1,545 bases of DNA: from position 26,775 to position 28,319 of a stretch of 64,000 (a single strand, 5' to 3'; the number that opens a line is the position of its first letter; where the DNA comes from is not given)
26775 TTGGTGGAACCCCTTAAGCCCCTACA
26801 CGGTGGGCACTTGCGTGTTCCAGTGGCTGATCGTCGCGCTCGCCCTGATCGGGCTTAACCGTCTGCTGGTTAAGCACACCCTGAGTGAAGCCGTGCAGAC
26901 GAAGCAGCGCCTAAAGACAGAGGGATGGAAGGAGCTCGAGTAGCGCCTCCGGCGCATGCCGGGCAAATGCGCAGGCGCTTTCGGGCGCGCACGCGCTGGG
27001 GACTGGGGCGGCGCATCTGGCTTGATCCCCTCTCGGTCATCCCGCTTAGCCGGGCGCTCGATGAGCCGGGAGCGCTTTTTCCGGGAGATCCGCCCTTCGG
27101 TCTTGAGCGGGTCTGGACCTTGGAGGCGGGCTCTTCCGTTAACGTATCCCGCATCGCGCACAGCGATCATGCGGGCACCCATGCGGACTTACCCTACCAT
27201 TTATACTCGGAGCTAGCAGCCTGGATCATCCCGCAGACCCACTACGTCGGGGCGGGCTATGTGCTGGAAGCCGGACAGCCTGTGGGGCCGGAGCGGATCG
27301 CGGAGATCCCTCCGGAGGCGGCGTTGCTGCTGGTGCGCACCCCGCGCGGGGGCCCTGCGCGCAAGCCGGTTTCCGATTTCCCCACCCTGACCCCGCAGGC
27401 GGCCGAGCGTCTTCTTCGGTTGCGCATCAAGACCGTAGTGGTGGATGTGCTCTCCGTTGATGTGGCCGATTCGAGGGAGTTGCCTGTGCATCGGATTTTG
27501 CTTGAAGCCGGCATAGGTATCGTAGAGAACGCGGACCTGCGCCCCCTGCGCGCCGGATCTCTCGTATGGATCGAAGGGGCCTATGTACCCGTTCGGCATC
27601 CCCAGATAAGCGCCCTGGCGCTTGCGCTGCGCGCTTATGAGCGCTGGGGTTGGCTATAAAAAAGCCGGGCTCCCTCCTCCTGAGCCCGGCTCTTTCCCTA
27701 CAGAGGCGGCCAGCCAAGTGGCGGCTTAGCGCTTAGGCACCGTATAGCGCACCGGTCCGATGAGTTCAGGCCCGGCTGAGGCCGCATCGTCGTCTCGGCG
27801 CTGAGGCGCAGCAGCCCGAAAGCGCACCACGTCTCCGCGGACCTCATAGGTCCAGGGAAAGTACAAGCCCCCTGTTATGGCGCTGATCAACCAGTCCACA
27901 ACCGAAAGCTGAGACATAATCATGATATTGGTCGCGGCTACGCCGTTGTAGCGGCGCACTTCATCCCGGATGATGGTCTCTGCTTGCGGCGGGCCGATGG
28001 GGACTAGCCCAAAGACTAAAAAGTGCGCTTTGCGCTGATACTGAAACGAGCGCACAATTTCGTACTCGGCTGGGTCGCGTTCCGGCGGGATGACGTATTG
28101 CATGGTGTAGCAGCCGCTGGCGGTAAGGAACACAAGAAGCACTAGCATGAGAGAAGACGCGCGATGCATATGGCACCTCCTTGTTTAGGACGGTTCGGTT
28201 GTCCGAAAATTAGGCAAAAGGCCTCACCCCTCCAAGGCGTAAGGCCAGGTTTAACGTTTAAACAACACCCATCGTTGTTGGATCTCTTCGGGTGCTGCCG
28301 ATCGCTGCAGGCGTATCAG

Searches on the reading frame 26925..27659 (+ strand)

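Call 76: search_protein_families(library=pfam, proteins=[window:26925-27659:+], max_evalue=0.001)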
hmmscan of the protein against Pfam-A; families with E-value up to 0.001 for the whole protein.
window:26925-27659:+ (244 aa): 1 family
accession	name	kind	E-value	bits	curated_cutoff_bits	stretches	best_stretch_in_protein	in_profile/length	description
PF04199.19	Cyclase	-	1.7e-09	38.5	23.1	1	56-180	17-142/142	Putative cyclase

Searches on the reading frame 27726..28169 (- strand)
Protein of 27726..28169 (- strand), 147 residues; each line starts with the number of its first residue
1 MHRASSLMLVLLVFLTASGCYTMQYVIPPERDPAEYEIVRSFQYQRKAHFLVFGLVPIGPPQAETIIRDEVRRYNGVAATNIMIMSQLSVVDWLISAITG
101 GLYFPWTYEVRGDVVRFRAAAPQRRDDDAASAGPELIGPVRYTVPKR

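Call 76: search_protein_families(library=pfam, proteins=[window:27726-28169:-], max_evalue=0.001)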
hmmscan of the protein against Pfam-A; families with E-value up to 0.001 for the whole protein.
window:27726-28169:- (147 aa): 1 family
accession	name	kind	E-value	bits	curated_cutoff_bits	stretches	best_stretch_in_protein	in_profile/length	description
PF06291.16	Lambda_Bor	-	1.1e-05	25.9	25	1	42-110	14-73/75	Bor protein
